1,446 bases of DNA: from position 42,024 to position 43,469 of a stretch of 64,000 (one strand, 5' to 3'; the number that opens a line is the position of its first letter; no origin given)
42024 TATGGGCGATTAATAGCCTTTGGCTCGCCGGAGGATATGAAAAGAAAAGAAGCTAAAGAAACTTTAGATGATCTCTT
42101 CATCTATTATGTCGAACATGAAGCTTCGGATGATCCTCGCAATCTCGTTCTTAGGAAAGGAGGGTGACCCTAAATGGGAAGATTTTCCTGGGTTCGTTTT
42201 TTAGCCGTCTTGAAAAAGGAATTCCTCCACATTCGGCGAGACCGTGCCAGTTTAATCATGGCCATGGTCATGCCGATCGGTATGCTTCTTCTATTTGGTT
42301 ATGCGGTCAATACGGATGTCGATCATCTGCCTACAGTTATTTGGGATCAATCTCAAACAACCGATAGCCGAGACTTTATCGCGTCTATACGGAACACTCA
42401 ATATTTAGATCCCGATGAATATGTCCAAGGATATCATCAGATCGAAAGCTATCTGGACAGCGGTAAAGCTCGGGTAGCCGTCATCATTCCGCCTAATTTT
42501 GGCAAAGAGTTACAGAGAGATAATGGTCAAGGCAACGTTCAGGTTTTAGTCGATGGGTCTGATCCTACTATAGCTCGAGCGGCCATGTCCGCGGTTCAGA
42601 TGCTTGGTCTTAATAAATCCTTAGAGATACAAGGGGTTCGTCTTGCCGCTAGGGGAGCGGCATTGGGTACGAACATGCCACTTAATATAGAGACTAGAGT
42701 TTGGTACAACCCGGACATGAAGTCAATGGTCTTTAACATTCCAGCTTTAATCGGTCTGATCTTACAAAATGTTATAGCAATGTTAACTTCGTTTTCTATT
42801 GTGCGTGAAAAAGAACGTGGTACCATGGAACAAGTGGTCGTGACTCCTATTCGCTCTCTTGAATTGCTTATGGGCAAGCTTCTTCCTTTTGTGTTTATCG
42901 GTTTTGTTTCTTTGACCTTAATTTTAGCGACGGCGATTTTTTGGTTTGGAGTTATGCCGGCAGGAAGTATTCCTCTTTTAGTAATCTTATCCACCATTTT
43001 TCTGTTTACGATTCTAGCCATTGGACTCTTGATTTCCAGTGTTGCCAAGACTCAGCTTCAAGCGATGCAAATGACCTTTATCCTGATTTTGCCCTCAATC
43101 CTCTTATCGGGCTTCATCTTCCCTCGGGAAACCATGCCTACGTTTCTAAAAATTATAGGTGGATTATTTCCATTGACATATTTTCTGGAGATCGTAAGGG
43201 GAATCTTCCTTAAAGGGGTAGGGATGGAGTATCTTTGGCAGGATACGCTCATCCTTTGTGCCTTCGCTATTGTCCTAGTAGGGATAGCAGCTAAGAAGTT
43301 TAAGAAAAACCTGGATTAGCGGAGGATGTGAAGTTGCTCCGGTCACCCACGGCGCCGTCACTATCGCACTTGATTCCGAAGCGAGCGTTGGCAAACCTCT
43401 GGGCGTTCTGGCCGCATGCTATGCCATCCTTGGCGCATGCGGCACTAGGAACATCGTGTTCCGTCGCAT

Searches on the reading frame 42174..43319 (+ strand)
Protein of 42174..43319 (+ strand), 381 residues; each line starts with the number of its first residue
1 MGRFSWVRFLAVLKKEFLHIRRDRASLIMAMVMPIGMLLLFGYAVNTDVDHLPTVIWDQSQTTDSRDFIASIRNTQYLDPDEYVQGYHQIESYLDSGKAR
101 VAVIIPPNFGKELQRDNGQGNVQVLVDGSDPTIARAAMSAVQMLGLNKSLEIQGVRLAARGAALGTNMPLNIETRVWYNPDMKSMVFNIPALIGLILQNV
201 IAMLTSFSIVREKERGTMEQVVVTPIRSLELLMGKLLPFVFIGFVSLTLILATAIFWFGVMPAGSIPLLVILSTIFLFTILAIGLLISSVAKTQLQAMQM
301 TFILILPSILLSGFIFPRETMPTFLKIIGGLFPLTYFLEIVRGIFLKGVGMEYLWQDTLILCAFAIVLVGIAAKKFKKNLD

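Call 11: search_protein_families(library=pfam, proteins=[window:42174-43319:+], max_evalue=0.01)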
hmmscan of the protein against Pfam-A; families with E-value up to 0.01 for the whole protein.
window:42174-43319:+ (381 aa): 4 families
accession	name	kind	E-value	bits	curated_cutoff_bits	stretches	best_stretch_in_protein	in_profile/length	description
PF12698.13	ABC2_membrane_3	-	5.8e-50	170.8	31.6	1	26-373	7-346/347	ABC-2 family transporter protein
PF01061.29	ABC2_membrane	-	3.6e-30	105.5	26.9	1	185-346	48-211/211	ABC-2 type transporter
PF12679.13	ABC2_membrane_2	-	5.5e-22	78.8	27.2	1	10-323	1-214/283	ABC-2 family transporter protein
PF12730.13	ABC2_membrane_4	-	1.8e-09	38.3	27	1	188-307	51-178/179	ABC-2 family transporter protein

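Call 12: find_encoding_contigs(protein=window:42174-43319:+, flank=3000, max_places=10)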
Protein window:42174-43319:+ (381 aa): 3 contigs read that carry it; 2 places shown.
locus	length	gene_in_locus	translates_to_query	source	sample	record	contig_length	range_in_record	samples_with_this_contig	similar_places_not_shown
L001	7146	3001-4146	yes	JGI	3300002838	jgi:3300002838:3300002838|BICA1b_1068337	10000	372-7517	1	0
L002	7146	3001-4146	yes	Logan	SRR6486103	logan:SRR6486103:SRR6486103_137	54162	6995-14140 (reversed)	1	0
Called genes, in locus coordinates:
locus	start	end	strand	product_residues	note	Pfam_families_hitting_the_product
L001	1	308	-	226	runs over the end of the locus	?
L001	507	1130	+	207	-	PF00440:TetR_N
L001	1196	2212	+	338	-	PF25919:BSH_CusB (faint), PF25997:BSH_YhbJ (faint), PF00364:Biotin_lipoyl (faint), PF25917:BSH_RND, PF25973:BSH_CzcB (weak), PF25881:HH_YBHG, PF25954:Beta-barrel_RND_2, PF25990:Beta-barrel_YknX, +1 more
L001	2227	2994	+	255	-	PF02463:SMC_N (faint), PF00005:ABC_tran, PF13304:AAA_21 (weak)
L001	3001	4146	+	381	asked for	PF12679:ABC2_membrane_2, PF12730:ABC2_membrane_4 (faint), PF12698:ABC2_membrane_3, PF01061:ABC2_membrane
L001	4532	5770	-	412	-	PF00155:Aminotran_1_2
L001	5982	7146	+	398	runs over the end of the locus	PF00155:Aminotran_1_2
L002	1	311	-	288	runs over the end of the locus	PF05368:NmrA, PF13460:NAD_binding_10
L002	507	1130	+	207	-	PF00440:TetR_N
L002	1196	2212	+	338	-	PF25919:BSH_CusB (faint), PF25997:BSH_YhbJ (faint), PF00364:Biotin_lipoyl (faint), PF25917:BSH_RND, PF25973:BSH_CzcB (weak), PF25881:HH_YBHG, PF25954:Beta-barrel_RND_2, PF25990:Beta-barrel_YknX, +1 more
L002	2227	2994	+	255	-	PF02463:SMC_N (faint), PF00005:ABC_tran, PF13304:AAA_21 (weak)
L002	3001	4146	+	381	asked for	PF12679:ABC2_membrane_2, PF12730:ABC2_membrane_4 (faint), PF12698:ABC2_membrane_3, PF01061:ABC2_membrane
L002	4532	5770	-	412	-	PF00155:Aminotran_1_2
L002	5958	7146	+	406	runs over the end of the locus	PF00155:Aminotran_1_2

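Call 14: find_homologous_proteins(query=window:42174-43319:+, max_evalue=1e-40)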
Query window:42174-43319:+ (381 aa): 7764 proteins with E <= 1e-40 among 8000 candidates; the best 120 are listed.
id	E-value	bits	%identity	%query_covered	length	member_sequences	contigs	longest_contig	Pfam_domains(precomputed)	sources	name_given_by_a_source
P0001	2.8e-242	821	100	100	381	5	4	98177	PF12679.14,PF01061.30,PF12730.14,PF12698.14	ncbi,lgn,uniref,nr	ncbi:ABC transporter permease [Desulfosporosinus sp.]|uniref:ABC transporter permease n=1 Tax=Desulf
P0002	2.9e-232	788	94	100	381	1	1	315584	PF12679.14,PF01061.30,PF12730.14,PF12698.14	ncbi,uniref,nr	ncbi:ABC transporter permease [Desulfosporosinus nitroreducens]|uniref:Transport permease protein n=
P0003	2.8e-230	782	94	100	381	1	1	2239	PF12679.14,PF01061.30,PF12730.14,PF12698.14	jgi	-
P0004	7.9e-228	774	92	100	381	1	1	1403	PF12679.14,PF01061.30,PF12730.14,PF12698.14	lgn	-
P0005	3.7e-227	772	93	100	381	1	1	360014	PF12679.14,PF01061.30,PF12730.14,PF12698.14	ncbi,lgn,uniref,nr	ncbi:ABC transporter permease [Desulfosporosinus nitroreducens]|uniref:ABC transporter permease n=1 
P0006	8.4e-227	770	92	100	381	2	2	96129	PF12679.14,PF01061.30,PF12730.14,PF12698.14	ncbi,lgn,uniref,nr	ncbi:ABC transporter permease [Desulfosporosinus shakirovi]|uniref:ABC transporter permease n=1 Tax=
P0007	1.4e-226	770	91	100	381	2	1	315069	PF12679.14,PF01061.30,PF12730.14,PF12698.14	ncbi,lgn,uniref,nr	ncbi:ABC transporter permease [Desulfosporosinus hippei]|uniref:Transport permease protein n=1 Tax=D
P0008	1.9e-226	769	91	100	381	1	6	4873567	PF12679.14,PF01061.30,PF12730.14,PF12698.14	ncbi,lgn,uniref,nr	ncbi:ABC transporter permease [Desulfosporosinus meridiei]|uniref:Transport permease protein n=1 Tax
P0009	4.9e-222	755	90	100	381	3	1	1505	PF12679.14,PF01061.30,PF12730.14,PF12698.14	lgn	-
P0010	6.4e-222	754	90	100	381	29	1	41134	PF12679.14,PF01061.30,PF12730.14,PF12698.14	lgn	-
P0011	1.6e-219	747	89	100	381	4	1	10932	PF12679.14,PF01061.30,PF12730.14,PF12698.14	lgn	-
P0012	9.3e-219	744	88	100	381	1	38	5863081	PF12679.14,PF01061.30,PF12730.14,PF12698.14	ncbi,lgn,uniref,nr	ncbi:ABC-type multidrug transport system, permease component [Desulfosporosinus orientis DSM 765]|un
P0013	3.4e-217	739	87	100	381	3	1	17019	PF12679.14,PF01061.30,PF12730.14,PF12698.14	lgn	-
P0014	5.4e-206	702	85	100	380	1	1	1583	PF12679.14,PF01061.30,PF12730.14,PF12698.14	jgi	-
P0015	5.9e-206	702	85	100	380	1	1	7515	PF12679.14,PF01061.30,PF12730.14,PF12698.14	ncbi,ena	-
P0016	1.9e-205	700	85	100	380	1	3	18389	PF12679.14,PF01061.30,PF12730.14,PF12698.14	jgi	jgi:ABC-2 type transport system permease protein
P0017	2.5e-205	700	85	100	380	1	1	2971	PF12679.14,PF01061.30,PF12730.14,PF12698.14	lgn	-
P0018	3.4e-205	699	85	100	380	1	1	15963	PF12679.14,PF01061.30,PF12730.14,PF12698.14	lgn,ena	-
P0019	3.9e-205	699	84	100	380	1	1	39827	PF12679.14,PF01061.30,PF12730.14,PF12698.14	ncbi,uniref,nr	ncbi:ABC transporter permease [Desulfosporosinus sp. OT]|uniref:ABC transporter permease n=1 Tax=Des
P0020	4.2e-205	699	84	100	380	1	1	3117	PF12679.14,PF01061.30,PF12730.14,PF12698.14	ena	-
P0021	4.8e-205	699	84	100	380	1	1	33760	PF12679.14,PF01061.30,PF12730.14,PF12698.14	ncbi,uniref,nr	ncbi:ABC transporter permease [Desulfosporosinus sp. BG]|uniref:ABC transporter permease n=1 Tax=Des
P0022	9.5e-205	698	85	100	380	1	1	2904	PF12679.14,PF01061.30,PF12730.14,PF12698.14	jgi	jgi:ABC-2 type transport system permease protein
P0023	1.0e-204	698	84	100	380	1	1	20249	PF12679.14,PF01061.30,PF12730.14,PF12698.14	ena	-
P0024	1.8e-204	697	84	100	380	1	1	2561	PF12679.14,PF01061.30,PF12730.14,PF12698.14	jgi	-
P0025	3.9e-204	696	84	100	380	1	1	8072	PF12679.14,PF01061.30,PF12730.14,PF12698.14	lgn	-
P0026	5.8e-204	695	84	100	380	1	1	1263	PF12679.14,PF01061.30,PF12730.14,PF12698.14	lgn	-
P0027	1.4e-203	694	83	100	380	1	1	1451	PF12679.14,PF01061.30,PF12730.14,PF12698.14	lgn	-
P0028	1.8e-203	694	84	100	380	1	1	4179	PF12679.14,PF01061.30,PF12730.14,PF12698.14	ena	-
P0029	2.0e-203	694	83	100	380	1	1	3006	PF12679.14,PF01061.30,PF12730.14,PF12698.14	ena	-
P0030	2.6e-203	693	84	100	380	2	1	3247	PF12679.14,PF01061.30,PF12730.14,PF12698.14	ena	-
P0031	3.2e-203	693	84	100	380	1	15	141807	PF12679.14,PF01061.30,PF12730.14,PF12698.14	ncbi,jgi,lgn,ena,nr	ncbi:MAG: transporter [Desulfosporosinus sp. BRH_c37]|nr:MAG: transporter [Desulfosporosinus sp. BRH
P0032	4.0e-203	693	84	100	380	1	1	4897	PF12679.14,PF01061.30,PF12730.14,PF12698.14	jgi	-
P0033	4.3e-203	692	81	100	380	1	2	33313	PF12679.14,PF01061.30,PF12730.14,PF12698.14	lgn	-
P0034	4.4e-203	692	83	100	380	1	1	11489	PF12679.14,PF01061.30,PF12730.14,PF12698.14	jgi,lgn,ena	-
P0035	5.0e-203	692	85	100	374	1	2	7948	PF12679.14,PF01061.30,PF12730.14,PF12698.14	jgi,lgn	-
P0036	6.8e-203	692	83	100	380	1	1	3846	PF12679.14,PF01061.30,PF12730.14,PF12698.14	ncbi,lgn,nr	ncbi:MAG TPA: ABC transporter permease [Desulfosporosinus sp.]|nr:ABC transporter permease [Desulfos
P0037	8.7e-203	691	85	100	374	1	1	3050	PF12679.14,PF01061.30,PF12730.14,PF12698.14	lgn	-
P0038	9.2e-203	691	83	100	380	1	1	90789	PF12679.14,PF01061.30,PF12730.14,PF12698.14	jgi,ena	-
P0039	1.1e-202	691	83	100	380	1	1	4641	PF12679.14,PF01061.30,PF12730.14,PF12698.14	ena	-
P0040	1.1e-202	691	84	100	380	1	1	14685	PF12679.14,PF01061.30,PF12730.14,PF12698.14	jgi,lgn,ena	-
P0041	1.2e-202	691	84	100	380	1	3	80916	PF12679.14,PF01061.30,PF12730.14,PF12698.14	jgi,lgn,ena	-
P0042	4.2e-202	689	83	100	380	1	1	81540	PF12679.14,PF01061.30,PF12730.14,PF12698.14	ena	-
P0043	1.8e-201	687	84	100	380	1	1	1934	PF12679.14,PF01061.30,PF12730.14,PF12698.14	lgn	-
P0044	2.1e-201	687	83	100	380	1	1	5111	PF12679.14,PF01061.30,PF12730.14,PF12698.14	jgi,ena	-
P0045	2.5e-201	687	83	100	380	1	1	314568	PF12679.14,PF01061.30,PF12730.14,PF12698.14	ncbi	ncbi:ABC transporter permease [Desulfosporosinus fructosivorans]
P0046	3.6e-201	686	81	100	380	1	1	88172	PF12679.14,PF01061.30,PF12730.14,PF12698.14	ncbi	ncbi:MAG: ABC transporter permease [Desulfitobacteriaceae bacterium]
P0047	4.2e-201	686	82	100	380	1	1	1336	PF12679.14,PF01061.30,PF12730.14,PF12698.14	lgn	-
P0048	9.0e-201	685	82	100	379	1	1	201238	PF12679.14,PF01061.30,PF12730.14,PF12698.14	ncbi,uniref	ncbi:ABC transporter permease [Desulfosporosinus sp. SYSU MS00001]|uniref:ABC transporter permease n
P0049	9.3e-201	685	82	100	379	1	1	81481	PF12679.14,PF01061.30,PF12730.14,PF12698.14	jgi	jgi:ABC-2 type transport system permease protein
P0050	1.3e-200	684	83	100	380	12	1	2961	PF12679.14,PF01061.30,PF12730.14,PF12698.14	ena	-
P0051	2.1e-200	684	83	100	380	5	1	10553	PF12679.14,PF01061.30,PF12730.14,PF12698.14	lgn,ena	-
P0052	6.7e-200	682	82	100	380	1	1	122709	PF12679.14,PF01061.30,PF12730.14,PF12698.14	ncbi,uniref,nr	ncbi:ABC transporter permease [Desulfosporosinus sp. PR]|uniref:ABC transporter permease n=1 Tax=Can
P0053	7.3e-200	682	81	100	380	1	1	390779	PF12679.14,PF01061.30,PF12730.14,PF12698.14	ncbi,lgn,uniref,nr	ncbi:ABC transporter permease [Desulfosporosinus sp. Sb-LF]|uniref:ABC transporter permease n=1 Tax=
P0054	7.9e-200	682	81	100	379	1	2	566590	PF12679.14,PF01061.30,PF12730.14,PF12698.14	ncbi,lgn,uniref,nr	ncbi:ABC transporter permease [Desulfosporosinus sp. FKB]|uniref:ABC transporter permease n=1 Tax=De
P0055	1.4e-199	681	83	100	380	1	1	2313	PF12679.14,PF01061.30,PF12730.14,PF12698.14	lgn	-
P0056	1.6e-199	681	82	100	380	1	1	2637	PF12679.14,PF01061.30,PF12730.14,PF12698.14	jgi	jgi:ABC-2 type transport system permease protein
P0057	2.4e-199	680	81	100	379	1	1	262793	PF12679.14,PF01061.30,PF12730.14,PF12698.14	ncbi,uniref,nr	ncbi:ABC transporter permease [Desulfosporosinus sp. FKA]|uniref:ABC transporter permease n=1 Tax=De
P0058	6.0e-199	679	81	100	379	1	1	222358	PF12679.14,PF01061.30,PF12730.14,PF12698.14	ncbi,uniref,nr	ncbi:inner membrane transport permease YbhS [Desulfosporosinus acididurans]|uniref:Transport permeas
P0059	6.2e-199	679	82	100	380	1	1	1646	PF12679.14,PF01061.30,PF12730.14,PF12698.14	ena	-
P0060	6.5e-199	679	80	100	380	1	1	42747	PF12679.14,PF01061.30,PF12730.14,PF12698.14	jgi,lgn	jgi:ABC-2 type transport system permease protein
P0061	6.7e-199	679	80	100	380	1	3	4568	PF12679.14,PF01061.30,PF12698.14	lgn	-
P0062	1.2e-198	678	83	100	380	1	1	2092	PF12679.14,PF01061.30,PF12730.14,PF12698.14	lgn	-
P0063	1.6e-198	677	81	100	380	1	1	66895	PF12679.14,PF01061.30,PF12698.14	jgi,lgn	jgi:ABC-type multidrug transport system, permease component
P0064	2.5e-198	677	82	100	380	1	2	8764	PF12679.14,PF01061.30,PF12730.14,PF12698.14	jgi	jgi:ABC-2 type transport system permease protein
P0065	1.1e-197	675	82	100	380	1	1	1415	PF12679.14,PF01061.30,PF12730.14,PF12698.14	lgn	-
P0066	1.6e-197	674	81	100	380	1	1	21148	PF12679.14,PF01061.30,PF12730.14,PF12698.14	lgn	-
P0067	1.7e-197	674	82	100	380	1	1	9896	PF12679.14,PF01061.30,PF12730.14,PF12698.14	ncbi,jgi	-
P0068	1.8e-197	674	81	100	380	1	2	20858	PF12679.14,PF01061.30,PF12730.14,PF12698.14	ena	-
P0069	2.3e-197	674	80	100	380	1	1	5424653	PF12679.14,PF01061.30,PF12730.14,PF12698.14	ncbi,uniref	ncbi:ABC transporter permease [Desulfosporosinus sp. SB140]|uniref:ABC transporter permease n=1 Tax=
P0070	4.0e-197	673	81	100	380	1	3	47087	PF12679.14,PF01061.30,PF12730.14,PF12698.14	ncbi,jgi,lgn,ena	ncbi:MAG TPA: ABC transporter permease [Desulfosporosinus sp.]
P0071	4.4e-197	673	81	100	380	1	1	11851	PF12679.14,PF01061.30,PF12730.14,PF12698.14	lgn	-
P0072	4.8e-197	673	81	100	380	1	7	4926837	PF12679.14,PF01061.30,PF12730.14,PF12698.14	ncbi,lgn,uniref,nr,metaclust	ncbi:ABC-type multidrug transport system, permease component [Desulfosporosinus acidiphilus SJ4]|uni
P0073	5.4e-197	672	81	100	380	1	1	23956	PF12679.14,PF01061.30,PF12730.14,PF12698.14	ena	-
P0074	8.7e-197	672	81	100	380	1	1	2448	PF12679.14,PF01061.30,PF12730.14,PF12698.14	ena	-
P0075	3.3e-196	670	81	100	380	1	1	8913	PF12679.14,PF01061.30,PF12730.14,PF12698.14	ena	-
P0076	4.5e-196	669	80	100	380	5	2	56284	PF12679.14,PF01061.30,PF12730.14,PF12698.14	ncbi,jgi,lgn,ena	-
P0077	5.8e-195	666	80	100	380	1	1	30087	PF12679.14,PF01061.30,PF12730.14,PF12698.14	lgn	-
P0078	9.0e-195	665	78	100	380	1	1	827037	PF12679.14,PF01061.30,PF12730.14,PF12698.14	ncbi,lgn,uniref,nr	ncbi:ABC transporter permease [Desulfosporosinus fructosivorans]|uniref:ABC transporter permease n=1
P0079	8.1e-194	662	79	100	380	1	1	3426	PF12679.14,PF01061.30,PF12698.14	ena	-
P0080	1.8e-193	661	79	100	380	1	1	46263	PF12679.14,PF01061.30,PF12730.14,PF12698.14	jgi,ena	-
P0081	1.9e-193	661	79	100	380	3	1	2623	PF12679.14,PF01061.30,PF12730.14,PF12698.14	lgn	-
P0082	8.7e-193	659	78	100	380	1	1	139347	PF12679.14,PF01061.30,PF12730.14,PF12698.14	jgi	-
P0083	1.1e-192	658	78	100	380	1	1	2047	PF12679.14,PF01061.30,PF12730.14,PF12698.14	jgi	-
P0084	4.3e-192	656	77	100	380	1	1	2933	PF12679.14,PF01061.30,PF12730.14,PF12698.14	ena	-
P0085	8.0e-192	655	78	100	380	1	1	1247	PF12679.14,PF01061.30,PF12730.14,PF12698.14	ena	-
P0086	8.6e-192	655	79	100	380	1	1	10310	PF12679.14,PF01061.30,PF12730.14,PF12698.14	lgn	-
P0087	1.1e-191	655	77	100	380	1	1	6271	PF12679.14,PF01061.30,PF12730.14,PF12698.14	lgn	-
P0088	1.3e-191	655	78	100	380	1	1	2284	PF12679.14,PF01061.30,PF12730.14,PF12698.14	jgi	jgi:ABC-2 type transport system permease protein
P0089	2.0e-191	654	78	100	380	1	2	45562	PF12679.14,PF01061.30,PF12730.14,PF12698.14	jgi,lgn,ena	-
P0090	2.6e-191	654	77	100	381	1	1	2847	PF12679.14,PF01061.30,PF12730.14,PF12698.14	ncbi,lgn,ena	-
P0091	3.0e-191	653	78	100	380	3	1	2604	PF12679.14,PF01061.30,PF12730.14,PF12698.14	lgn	-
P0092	9.6e-191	652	77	100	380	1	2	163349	PF12679.14,PF01061.30,PF12730.14,PF12698.14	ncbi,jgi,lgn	-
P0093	1.3e-190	651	78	100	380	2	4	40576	PF12679.14,PF01061.30,PF12730.14,PF12698.14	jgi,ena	-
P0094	1.7e-190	651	77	100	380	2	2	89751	PF12679.14,PF01061.30,PF12730.14,PF12698.14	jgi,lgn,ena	-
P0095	2.3e-190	651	77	100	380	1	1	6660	PF12679.14,PF01061.30,PF12730.14,PF12698.14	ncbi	ncbi:MAG: ABC transporter permease [Desulfosporosinus sp.]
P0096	3.5e-190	650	77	100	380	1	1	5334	PF12679.14,PF01061.30,PF12730.14,PF12698.14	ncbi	-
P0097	9.8e-190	649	77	100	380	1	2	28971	PF12679.14,PF01061.30,PF12698.14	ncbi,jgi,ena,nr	ncbi:MAG TPA: ABC transporter permease [Desulfosporosinus sp.]|nr:ABC transporter permease [Desulfos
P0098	1.0e-189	648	77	100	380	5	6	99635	PF12679.14,PF01061.30,PF12698.14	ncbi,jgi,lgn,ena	jgi:ABC-2 type transport system permease protein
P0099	1.4e-189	648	78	100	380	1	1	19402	PF12679.14,PF01061.30,PF12730.14,PF12698.14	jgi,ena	-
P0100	6.3e-186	636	75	100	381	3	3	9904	PF12679.14,PF01061.30,PF12730.14,PF12698.14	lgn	-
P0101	4.5e-184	630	74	99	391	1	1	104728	PF12679.14,PF01061.30,PF12730.14,PF12698.14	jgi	jgi:ABC-2 type transport system permease protein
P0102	4.2e-182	623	74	100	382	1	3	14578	PF12679.14,PF01061.30,PF12730.14,PF12698.14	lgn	-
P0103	2.4e-181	621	73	100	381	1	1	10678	PF12679.14,PF01061.30,PF12730.14,PF12698.14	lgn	-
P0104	5.1e-181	620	74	93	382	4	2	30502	PF12679.14,PF01061.30,PF12730.14,PF12698.14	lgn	-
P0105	1.1e-180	619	75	100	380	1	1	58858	PF12679.14,PF01061.30,PF12730.14,PF12698.14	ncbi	ncbi:MAG: ABC transporter permease [Desulfitobacteriaceae bacterium]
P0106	1.1e-180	619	74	93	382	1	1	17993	PF12679.14,PF01061.30,PF12730.14,PF12698.14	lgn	-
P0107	7.8e-180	616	72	99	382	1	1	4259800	PF12679.14,PF01061.30,PF12730.14,PF12698.14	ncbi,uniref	ncbi:ABC transporter permease [Desulfitobacterium sp. Sab5]|uniref:ABC transporter permease n=1 Tax=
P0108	1.4e-179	615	74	99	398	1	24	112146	PF12679.14,PF01061.30,PF12730.14,PF12698.14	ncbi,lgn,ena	-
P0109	1.9e-179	615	73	99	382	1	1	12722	PF12679.14,PF01061.30,PF12730.14,PF12698.14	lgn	-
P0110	2.9e-179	614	73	99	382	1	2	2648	PF12679.14,PF01061.30,PF12730.14,PF12698.14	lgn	-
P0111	4.9e-179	613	72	99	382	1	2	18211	PF12679.14,PF01061.30,PF12730.14,PF12698.14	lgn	-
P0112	2.5e-178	611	72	99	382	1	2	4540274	PF12679.14,PF01061.30,PF12730.14,PF12698.14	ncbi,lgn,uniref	ncbi:ABC transporter permease [Desulfitobacterium sp. AusDCA]|uniref:ABC transporter permease n=1 Ta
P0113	2.8e-178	611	72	100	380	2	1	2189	PF12679.14,PF01061.30,PF12730.14,PF12698.14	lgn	-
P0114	7.8e-178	609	73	100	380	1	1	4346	PF12679.14,PF01061.30,PF12730.14,PF12698.14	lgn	-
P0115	2.9e-177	607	72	99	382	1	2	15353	PF12679.14,PF01061.30,PF12730.14,PF12698.14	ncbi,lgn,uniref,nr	ncbi:ABC transporter permease [Desulfitobacterium sp.]|uniref:ABC transporter permease n=1 Tax=Desul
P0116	8.0e-177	606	73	100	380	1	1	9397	PF12679.14,PF01061.30,PF12730.14,PF12698.14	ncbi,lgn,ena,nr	ncbi:MAG: ABC transporter permease [Desulfitobacterium hafniense]|nr:ABC transporter permease [Desul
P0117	2.6e-175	601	84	87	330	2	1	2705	PF12679.14,PF01061.30,PF12730.14,PF12698.14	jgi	jgi:ABC-2 type transport system permease protein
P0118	3.1e-175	601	73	100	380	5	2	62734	PF12679.14,PF01061.30,PF12730.14,PF12698.14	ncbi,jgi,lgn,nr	ncbi:MAG TPA: ABC transporter permease [Desulfitobacteriaceae bacterium]|jgi:ABC-2 type transport sy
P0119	3.9e-175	600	74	98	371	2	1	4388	PF12679.14,PF01061.30,PF12730.14,PF12698.14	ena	-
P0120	6.7e-175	600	72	100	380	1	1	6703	PF12679.14,PF01061.30,PF12730.14,PF12698.14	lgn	-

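Call 15: find_encoding_contigs(protein=P0002, flank=2500, max_places=2)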
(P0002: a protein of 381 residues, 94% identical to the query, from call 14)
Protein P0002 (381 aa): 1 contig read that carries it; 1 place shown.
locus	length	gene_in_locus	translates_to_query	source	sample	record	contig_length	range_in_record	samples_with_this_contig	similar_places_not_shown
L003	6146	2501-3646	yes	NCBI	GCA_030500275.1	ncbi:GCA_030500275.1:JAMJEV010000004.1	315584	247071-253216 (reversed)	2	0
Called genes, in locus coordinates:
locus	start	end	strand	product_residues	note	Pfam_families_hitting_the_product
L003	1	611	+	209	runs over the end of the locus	PF00440:TetR_N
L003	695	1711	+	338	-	PF25917:BSH_RND, PF25973:BSH_CzcB (weak), PF25984:BSH_YknX (weak), PF25994:HH_AprE (weak), PF25881:HH_YBHG, PF25876:HH_MFP_RND (weak), PF25954:Beta-barrel_RND_2 (weak), PF25990:Beta-barrel_YknX, +3 more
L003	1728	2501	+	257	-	PF00005:ABC_tran, PF13304:AAA_21 (weak)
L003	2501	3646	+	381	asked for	PF12679:ABC2_membrane_2, PF12730:ABC2_membrane_4 (faint), PF12698:ABC2_membrane_3, PF01061:ABC2_membrane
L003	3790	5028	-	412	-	PF00155:Aminotran_1_2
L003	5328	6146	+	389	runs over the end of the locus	PF00155:Aminotran_1_2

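Call 16: find_encoding_contigs(protein=P0008, flank=2500, max_places=2)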
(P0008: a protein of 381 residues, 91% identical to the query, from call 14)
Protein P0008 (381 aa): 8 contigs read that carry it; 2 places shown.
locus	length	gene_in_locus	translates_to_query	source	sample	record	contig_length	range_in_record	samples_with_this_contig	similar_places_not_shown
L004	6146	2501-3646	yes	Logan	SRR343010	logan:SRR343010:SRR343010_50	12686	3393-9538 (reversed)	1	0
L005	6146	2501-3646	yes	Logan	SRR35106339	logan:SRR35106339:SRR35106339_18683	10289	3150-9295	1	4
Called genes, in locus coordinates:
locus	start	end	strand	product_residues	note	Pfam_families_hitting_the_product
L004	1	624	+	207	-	PF00440:TetR_N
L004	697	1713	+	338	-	PF25997:BSH_YhbJ (faint), PF25917:BSH_RND, PF25973:BSH_CzcB (weak), PF25984:BSH_YknX (weak), PF25881:HH_YBHG, PF25954:Beta-barrel_RND_2, PF25990:Beta-barrel_YknX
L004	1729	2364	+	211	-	PF02463:SMC_N (weak), PF13476:AAA_23 (faint), PF00005:ABC_tran, PF13304:AAA_21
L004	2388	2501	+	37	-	-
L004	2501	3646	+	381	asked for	PF12679:ABC2_membrane_2, PF12730:ABC2_membrane_4 (faint), PF12698:ABC2_membrane_3, PF01061:ABC2_membrane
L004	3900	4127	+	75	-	PF03975:CheD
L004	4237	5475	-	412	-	PF00155:Aminotran_1_2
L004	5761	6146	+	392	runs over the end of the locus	PF00155:Aminotran_1_2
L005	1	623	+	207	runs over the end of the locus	PF00440:TetR_N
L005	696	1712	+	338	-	PF25997:BSH_YhbJ (faint), PF25917:BSH_RND, PF25973:BSH_CzcB (weak), PF25984:BSH_YknX (weak), PF25881:HH_YBHG, PF25954:Beta-barrel_RND_2, PF25990:Beta-barrel_YknX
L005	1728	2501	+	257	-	PF02463:SMC_N (faint), PF00005:ABC_tran, PF13304:AAA_21 (weak)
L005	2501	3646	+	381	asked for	PF12679:ABC2_membrane_2, PF12730:ABC2_membrane_4 (faint), PF12698:ABC2_membrane_3, PF01061:ABC2_membrane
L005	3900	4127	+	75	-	PF03975:CheD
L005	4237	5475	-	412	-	PF00155:Aminotran_1_2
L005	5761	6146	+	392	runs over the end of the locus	PF00155:Aminotran_1_2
